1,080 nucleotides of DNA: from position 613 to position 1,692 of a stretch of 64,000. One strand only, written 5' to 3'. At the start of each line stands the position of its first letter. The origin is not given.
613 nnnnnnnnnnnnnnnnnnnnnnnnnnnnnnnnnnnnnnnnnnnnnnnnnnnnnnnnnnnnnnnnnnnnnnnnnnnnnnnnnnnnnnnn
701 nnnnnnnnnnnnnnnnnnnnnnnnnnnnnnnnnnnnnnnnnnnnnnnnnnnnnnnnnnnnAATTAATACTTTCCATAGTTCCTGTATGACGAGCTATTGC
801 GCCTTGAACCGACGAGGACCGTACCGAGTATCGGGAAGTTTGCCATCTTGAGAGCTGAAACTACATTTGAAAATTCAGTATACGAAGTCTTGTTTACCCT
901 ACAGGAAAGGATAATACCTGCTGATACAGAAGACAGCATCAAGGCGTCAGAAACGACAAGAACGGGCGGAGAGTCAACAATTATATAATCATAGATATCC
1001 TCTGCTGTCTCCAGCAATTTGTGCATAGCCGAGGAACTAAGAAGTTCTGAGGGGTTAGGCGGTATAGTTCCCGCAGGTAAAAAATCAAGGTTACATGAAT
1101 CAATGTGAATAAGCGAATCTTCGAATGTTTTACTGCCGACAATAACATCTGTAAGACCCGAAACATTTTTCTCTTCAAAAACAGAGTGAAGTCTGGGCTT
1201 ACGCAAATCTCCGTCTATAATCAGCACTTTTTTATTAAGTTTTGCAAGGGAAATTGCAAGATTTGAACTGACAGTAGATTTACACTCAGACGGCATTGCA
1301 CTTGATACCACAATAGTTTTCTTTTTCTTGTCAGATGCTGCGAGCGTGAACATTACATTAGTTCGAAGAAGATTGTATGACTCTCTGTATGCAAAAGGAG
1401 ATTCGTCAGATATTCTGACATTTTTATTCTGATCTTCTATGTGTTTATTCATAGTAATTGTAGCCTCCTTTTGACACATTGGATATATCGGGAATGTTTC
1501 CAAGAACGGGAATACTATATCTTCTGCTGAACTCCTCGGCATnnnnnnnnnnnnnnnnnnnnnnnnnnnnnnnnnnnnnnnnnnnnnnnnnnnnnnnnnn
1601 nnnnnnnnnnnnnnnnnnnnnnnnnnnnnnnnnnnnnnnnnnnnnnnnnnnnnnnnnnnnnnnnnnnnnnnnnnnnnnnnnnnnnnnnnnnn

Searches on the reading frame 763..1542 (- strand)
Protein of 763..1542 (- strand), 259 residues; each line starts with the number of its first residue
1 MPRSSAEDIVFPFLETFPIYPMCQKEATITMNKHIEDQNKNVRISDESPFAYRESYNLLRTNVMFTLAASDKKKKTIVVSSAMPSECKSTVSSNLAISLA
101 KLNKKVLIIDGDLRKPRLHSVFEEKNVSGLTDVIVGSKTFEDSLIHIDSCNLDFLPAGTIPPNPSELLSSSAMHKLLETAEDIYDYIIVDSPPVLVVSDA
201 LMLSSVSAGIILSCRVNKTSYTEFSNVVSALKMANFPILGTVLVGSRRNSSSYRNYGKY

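Call 6: search_protein_families(library=pfam, proteins=[window:763-1542:-], max_evalue=0.001)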
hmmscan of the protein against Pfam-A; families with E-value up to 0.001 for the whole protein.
window:763-1542:- (259 aa): 3 families
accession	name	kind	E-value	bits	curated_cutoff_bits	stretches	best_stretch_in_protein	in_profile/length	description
PF13614.12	AAA_31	-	5.8e-15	56.1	27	1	76-205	3-139/177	AAA domain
PF10609.15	ParA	-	3.4e-08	33.7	27.1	1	74-242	3-171/246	NUBPL iron-transfer P-loop NTPase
PF01656.29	CbiA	-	3e-05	24.4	25.4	1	87-185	11-67/125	CobQ/CobB/MinD/ParA nucleotide binding domain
